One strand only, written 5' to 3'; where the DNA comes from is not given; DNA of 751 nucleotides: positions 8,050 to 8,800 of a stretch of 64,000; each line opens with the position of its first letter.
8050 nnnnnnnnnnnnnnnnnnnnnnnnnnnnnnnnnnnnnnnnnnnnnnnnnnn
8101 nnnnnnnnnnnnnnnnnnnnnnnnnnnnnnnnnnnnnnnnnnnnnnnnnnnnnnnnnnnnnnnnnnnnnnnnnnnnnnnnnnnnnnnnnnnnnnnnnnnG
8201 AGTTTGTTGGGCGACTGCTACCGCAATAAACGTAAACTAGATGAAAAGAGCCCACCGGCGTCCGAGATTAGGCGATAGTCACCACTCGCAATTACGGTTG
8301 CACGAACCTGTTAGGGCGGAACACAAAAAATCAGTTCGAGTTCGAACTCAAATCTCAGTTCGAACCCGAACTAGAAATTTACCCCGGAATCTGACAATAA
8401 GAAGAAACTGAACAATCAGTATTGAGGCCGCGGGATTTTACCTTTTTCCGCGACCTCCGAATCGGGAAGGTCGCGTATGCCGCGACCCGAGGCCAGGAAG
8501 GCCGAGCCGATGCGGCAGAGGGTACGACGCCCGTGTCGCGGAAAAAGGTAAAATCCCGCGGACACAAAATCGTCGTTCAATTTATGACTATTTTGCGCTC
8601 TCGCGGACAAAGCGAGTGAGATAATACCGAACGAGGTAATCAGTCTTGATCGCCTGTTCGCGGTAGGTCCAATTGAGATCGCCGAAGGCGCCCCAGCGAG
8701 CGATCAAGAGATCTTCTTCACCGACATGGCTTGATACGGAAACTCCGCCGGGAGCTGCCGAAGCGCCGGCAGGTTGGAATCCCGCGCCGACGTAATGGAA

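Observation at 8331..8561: Both element copies sit just after a stop codon in the same relative orientation, within a larger homologous module; the copies are inverted around 12.5 kb of housekeeping genes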

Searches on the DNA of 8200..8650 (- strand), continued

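Call 84: search_with_rna_model(model_id=R1, sources=[L124, L125, L126, L127, L128, L122, L123], max_evalue=1)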
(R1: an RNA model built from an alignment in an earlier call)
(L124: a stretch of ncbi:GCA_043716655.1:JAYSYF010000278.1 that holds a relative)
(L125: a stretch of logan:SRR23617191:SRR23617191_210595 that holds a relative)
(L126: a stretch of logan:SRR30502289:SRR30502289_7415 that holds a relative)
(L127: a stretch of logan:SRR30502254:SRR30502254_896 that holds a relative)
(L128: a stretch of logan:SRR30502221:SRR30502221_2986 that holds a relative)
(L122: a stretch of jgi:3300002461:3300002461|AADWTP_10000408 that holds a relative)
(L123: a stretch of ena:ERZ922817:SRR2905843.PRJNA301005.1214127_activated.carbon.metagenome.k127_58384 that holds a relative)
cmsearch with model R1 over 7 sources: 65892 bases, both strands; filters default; matches with E-value up to 1: 4.
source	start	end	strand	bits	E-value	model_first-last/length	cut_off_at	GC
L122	1618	1763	+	144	7.1e-27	1-146/146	no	0.68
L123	1587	1732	+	144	7.1e-27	1-146/146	no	0.68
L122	1617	1762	-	53.9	5.5e-09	1-146/146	no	0.68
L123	1586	1731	-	53.9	5.5e-09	1-146/146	no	0.68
